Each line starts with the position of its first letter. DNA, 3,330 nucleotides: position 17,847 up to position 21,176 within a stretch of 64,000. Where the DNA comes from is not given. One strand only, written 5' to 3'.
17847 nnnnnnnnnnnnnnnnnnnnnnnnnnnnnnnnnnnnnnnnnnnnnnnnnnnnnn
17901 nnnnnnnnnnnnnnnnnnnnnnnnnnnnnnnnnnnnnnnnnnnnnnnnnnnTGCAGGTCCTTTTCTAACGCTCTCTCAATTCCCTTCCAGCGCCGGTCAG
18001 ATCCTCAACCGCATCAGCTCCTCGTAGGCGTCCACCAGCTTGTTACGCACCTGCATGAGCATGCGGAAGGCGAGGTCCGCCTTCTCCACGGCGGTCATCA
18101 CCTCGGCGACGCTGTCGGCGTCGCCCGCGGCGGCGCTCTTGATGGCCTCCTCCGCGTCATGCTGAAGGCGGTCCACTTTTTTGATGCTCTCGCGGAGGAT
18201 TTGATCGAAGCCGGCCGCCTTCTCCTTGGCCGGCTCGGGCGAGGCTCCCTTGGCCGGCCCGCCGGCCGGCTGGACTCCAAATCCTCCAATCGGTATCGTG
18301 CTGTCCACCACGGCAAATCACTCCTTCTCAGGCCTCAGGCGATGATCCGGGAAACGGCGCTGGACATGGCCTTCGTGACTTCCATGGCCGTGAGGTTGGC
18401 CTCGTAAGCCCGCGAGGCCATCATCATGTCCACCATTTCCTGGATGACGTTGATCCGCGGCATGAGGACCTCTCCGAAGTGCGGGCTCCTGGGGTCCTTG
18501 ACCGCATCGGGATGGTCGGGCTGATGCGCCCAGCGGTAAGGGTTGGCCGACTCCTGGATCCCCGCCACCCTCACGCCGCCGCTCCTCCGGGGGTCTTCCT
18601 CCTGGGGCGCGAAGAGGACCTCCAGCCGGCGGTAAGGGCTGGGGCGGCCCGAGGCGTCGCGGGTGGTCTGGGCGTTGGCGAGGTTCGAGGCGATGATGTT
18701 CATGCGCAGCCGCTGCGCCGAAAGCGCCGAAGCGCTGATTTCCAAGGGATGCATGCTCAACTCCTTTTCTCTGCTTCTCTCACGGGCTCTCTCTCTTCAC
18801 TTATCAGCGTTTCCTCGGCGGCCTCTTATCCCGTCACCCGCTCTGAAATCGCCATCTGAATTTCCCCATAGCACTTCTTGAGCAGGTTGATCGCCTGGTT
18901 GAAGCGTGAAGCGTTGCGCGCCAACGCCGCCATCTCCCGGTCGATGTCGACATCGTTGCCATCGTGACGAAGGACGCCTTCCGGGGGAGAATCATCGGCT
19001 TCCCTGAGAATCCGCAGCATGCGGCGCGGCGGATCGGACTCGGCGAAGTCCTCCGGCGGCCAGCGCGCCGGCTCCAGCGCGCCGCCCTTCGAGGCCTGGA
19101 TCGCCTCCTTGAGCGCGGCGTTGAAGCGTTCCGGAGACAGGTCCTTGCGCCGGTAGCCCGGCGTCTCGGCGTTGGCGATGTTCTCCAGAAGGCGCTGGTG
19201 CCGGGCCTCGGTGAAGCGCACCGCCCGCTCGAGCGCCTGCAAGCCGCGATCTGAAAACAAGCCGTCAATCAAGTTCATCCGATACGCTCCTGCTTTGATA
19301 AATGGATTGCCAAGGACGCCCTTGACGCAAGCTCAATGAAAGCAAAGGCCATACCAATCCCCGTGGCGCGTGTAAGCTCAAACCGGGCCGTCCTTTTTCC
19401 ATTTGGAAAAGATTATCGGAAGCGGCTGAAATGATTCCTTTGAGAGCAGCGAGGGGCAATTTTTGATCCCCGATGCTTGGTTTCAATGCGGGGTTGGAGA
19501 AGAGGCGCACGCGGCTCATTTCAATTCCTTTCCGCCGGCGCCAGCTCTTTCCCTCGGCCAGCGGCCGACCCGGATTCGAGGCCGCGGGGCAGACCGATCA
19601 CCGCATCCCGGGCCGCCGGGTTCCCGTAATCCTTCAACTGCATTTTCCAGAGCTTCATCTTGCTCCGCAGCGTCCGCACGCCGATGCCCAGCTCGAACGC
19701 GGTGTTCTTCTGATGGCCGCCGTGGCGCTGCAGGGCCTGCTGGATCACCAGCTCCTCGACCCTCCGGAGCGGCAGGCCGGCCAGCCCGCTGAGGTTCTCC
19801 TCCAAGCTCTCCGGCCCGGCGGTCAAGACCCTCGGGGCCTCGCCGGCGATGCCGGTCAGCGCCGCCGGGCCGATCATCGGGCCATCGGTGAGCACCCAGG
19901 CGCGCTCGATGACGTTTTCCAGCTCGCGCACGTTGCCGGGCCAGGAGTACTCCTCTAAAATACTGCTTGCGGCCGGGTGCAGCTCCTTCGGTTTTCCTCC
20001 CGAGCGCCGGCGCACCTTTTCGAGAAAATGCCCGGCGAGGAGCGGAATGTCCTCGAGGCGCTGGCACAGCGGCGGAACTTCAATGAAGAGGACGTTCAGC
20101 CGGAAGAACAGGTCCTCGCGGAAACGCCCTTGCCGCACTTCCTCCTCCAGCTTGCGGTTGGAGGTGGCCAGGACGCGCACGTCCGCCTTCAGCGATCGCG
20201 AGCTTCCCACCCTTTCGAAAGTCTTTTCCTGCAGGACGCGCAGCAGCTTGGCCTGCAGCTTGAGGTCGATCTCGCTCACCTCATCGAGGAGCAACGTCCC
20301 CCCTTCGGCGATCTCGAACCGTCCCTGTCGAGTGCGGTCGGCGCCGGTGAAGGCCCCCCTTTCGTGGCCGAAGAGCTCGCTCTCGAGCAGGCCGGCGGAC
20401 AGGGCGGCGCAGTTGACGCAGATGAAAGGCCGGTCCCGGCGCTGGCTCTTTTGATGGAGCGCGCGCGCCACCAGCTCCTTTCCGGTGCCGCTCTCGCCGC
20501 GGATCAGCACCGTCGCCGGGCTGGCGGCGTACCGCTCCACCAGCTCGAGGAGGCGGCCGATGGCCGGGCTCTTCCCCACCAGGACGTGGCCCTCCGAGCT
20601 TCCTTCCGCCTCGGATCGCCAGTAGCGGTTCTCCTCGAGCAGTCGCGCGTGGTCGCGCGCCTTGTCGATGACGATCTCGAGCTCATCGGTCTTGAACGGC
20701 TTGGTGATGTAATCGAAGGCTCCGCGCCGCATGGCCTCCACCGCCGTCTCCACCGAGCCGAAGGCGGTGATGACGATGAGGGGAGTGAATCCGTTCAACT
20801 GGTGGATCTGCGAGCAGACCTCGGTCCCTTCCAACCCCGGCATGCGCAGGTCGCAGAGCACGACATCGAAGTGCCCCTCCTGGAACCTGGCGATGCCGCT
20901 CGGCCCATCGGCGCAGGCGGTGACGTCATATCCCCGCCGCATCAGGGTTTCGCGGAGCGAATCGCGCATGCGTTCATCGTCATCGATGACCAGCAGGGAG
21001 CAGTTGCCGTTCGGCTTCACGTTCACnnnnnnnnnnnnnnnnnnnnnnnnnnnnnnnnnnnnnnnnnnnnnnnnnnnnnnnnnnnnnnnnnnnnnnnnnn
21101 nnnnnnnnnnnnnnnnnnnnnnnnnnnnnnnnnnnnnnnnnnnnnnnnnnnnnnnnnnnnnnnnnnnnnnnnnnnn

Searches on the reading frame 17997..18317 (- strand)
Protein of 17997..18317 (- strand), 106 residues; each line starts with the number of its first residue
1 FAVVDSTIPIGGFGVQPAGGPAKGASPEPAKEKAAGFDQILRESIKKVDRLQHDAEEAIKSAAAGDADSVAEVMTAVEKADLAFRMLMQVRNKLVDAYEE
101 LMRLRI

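Call 32: search_protein_families(library=pfam, proteins=[window:17997-18317:-], max_evalue=0.001)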
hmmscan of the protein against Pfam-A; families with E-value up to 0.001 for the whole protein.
window:17997-18317:- (106 aa): 1 family
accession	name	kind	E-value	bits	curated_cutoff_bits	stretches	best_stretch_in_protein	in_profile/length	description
PF02049.23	FliE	-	9.1e-26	90.3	22.4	1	25-106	8-89/89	Flagellar hook-basal body complex protein FliE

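Call 46: find_encoding_contigs(protein=window:17997-18317:-, flank=10000, max_places=4)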
Protein window:17997-18317:- (106 aa): no gene with exactly this product is on record in the collection.

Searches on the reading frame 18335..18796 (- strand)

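Call 32: search_protein_families(library=pfam, proteins=[window:18335-18796:-], max_evalue=0.001)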
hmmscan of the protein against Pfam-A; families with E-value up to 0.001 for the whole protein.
window:18335-18796:- (153 aa): 2 families
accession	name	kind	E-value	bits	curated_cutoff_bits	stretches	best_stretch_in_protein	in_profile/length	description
PF06429.18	Flg_bbr_C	-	2.9e-08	33.5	23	1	115-150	10-45/46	Flagellar basal body rod FlgEFG protein C-terminal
PF00460.25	Flg_bb_rod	-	3.7e-08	33.6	20.7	1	18-45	1-28/31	Flagella basal body rod protein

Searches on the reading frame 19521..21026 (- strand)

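Call 32: search_protein_families(library=pfam, proteins=[window:19521-21026:-], max_evalue=0.001)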
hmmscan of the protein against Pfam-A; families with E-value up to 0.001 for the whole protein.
window:19521-21026:- (501 aa): 10 families
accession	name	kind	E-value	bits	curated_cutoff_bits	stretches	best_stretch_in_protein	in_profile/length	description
PF00158.32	Sigma54_activat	-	3.5e-69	232.2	20.2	1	149-315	1-167/168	Sigma-54 interaction domain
PF00072.30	Response_reg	-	1.4e-29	102.9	30.2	1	12-118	2-108/111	Response regulator receiver domain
PF25601.1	AAA_lid_14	-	3.5e-23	81.7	27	1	322-391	2-71/87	AAA+ ATPase lid domain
PF14532.12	Sigma54_activ_2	-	6.9e-23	81.8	25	1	150-320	1-138/138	Sigma-54 interaction domain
PF02954.25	HTH_8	-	1e-10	41.6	22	1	420-458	2-40/42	Bacterial regulatory protein, Fis family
PF07728.20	AAA_5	-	1.4e-08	35.2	22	1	173-292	2-124/139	AAA domain (dynein-related subfamily)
PF00004.35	AAA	-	2.1e-05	25.4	21.2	1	173-309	1-130/131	ATPase family associated with various cellular activities (AAA)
PF13191.12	AAA_16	-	4.3e-05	24.5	32.6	1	149-225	2-85/167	AAA ATPase domain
PF07726.17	AAA_3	-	0.00045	20.6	27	1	173-291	2-112/131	ATPase family associated with various cellular activities (AAA)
PF13245.12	AAA_19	-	0.00048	20.7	25.1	0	167-269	8-118/134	AAA domain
